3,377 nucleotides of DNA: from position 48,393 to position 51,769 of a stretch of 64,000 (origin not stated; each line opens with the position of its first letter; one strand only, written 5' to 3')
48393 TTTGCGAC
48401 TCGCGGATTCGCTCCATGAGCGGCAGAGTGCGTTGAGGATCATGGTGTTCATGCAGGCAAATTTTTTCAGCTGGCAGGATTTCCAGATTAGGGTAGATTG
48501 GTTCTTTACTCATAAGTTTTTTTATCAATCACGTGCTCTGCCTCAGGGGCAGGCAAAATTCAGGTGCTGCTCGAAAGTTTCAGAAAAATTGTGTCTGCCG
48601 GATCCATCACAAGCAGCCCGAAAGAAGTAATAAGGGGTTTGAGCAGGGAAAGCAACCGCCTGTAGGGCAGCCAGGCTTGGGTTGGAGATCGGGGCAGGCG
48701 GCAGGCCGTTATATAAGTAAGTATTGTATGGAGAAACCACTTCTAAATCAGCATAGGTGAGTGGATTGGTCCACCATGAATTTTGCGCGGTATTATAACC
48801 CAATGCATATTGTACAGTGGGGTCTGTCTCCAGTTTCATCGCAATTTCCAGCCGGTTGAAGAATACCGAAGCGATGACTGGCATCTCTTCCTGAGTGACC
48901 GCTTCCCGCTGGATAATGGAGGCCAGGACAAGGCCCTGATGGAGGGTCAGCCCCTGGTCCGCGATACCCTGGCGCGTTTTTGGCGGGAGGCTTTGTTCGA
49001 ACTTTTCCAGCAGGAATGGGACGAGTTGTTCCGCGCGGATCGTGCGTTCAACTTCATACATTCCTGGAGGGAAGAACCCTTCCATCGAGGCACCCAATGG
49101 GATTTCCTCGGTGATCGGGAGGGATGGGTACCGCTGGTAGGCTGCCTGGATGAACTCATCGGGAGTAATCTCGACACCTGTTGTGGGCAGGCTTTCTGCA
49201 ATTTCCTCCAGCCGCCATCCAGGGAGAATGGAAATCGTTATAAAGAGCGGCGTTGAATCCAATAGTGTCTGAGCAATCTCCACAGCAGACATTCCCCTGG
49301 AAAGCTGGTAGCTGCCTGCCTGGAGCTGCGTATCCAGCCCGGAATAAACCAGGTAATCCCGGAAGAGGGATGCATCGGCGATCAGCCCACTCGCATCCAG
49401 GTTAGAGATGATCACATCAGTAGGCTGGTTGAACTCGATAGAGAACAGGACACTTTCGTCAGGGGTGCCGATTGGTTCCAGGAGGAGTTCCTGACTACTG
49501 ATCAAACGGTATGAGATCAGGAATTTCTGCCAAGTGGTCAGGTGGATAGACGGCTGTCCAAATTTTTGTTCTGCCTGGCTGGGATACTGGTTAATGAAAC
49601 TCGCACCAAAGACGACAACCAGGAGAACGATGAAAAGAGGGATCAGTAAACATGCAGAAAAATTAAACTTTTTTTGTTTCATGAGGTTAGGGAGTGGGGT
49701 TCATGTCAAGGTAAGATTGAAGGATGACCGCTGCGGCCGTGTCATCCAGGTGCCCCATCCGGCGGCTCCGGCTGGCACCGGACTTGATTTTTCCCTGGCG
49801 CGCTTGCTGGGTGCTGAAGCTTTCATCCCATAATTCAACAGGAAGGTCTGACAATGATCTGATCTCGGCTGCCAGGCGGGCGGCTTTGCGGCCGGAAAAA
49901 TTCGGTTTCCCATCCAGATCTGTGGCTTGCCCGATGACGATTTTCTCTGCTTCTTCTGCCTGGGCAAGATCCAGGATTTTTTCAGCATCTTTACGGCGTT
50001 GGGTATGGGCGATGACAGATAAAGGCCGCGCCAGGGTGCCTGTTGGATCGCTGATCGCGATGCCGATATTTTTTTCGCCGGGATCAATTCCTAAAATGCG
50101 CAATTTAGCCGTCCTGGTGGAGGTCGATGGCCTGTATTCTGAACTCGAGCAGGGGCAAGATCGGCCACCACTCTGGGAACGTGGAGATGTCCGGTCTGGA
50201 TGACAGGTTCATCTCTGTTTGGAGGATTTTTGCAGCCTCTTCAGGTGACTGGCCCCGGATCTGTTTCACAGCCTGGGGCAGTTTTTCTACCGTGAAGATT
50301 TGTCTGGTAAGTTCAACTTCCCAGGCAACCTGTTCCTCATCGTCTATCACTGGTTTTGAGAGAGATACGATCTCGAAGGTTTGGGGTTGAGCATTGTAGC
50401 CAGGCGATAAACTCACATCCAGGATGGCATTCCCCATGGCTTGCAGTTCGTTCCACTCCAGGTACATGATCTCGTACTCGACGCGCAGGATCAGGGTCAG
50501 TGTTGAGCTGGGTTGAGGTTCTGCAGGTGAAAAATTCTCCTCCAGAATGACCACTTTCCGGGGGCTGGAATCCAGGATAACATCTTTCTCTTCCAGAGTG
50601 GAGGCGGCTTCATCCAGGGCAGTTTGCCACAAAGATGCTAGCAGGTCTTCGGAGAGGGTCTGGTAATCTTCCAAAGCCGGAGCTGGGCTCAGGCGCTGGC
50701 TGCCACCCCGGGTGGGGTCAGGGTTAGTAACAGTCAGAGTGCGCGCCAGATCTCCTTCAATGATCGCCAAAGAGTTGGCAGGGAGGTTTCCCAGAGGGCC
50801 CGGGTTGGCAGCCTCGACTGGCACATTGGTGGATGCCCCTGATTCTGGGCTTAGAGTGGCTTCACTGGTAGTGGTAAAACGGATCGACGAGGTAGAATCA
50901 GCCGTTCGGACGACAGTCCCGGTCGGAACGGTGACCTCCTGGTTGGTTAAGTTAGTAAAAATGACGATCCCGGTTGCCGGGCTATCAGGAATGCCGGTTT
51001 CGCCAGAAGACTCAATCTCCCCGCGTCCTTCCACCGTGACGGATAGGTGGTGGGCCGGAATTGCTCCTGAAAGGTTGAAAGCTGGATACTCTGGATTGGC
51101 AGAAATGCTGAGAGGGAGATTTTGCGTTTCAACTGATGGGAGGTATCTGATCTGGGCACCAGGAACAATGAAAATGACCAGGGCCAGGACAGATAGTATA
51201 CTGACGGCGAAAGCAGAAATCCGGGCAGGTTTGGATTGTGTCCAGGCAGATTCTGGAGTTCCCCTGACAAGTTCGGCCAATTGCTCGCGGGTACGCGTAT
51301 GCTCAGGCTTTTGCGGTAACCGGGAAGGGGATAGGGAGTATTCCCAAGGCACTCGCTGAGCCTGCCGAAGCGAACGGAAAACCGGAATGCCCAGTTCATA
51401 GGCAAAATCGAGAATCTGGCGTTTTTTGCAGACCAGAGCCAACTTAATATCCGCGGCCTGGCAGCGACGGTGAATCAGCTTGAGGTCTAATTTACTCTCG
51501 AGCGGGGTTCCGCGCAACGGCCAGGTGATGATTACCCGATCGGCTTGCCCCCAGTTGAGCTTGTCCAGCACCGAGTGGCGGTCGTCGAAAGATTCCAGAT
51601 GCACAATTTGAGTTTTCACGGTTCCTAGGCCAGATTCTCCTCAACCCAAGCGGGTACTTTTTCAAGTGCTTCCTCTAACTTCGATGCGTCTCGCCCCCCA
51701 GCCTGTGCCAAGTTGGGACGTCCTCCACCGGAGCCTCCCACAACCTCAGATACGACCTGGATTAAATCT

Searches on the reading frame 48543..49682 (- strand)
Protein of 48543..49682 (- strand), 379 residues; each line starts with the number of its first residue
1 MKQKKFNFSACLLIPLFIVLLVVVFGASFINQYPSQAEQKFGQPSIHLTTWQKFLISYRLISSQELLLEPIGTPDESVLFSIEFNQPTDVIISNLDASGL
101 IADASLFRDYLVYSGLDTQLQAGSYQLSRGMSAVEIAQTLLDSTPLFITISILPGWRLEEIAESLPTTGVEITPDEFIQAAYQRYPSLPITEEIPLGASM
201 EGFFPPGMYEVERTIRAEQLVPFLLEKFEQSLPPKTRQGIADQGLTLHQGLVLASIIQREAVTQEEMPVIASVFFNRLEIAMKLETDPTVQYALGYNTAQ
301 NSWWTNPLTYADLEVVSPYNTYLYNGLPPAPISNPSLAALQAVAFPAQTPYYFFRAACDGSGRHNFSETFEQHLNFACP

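Call 65: search_protein_families(library=pfam, proteins=[window:48543-49682:-], max_evalue=0.00001)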
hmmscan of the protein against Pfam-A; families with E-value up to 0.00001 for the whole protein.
window:48543-49682:- (379 aa): 1 family
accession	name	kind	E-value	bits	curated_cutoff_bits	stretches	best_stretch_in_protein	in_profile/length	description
PF02618.21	YceG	-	3.9e-71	240.2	32.4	1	81-375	2-271/275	YceG-like family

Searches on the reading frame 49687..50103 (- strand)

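Call 66: search_protein_families(library=pfam, proteins=[window:49687-50103:-], max_evalue=0.00001)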
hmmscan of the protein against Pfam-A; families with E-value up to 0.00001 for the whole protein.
window:49687-50103:- (138 aa): 1 family
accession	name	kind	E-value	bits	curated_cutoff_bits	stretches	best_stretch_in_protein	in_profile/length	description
PF03652.20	RuvX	-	2.3e-36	125.5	29.2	1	1-133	1-133/134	Holliday junction resolvase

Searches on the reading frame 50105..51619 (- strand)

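Call 66: search_protein_families(library=pfam, proteins=[window:50105-51619:-], max_evalue=0.00001)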
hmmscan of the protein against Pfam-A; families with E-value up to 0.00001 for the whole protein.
window:50105-51619:- (504 aa): 1 family
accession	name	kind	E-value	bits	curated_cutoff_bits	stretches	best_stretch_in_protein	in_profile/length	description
PF04865.19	Baseplate_J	-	3.6e-09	36.7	21.1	1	213-306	21-109/255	Baseplate J-like protein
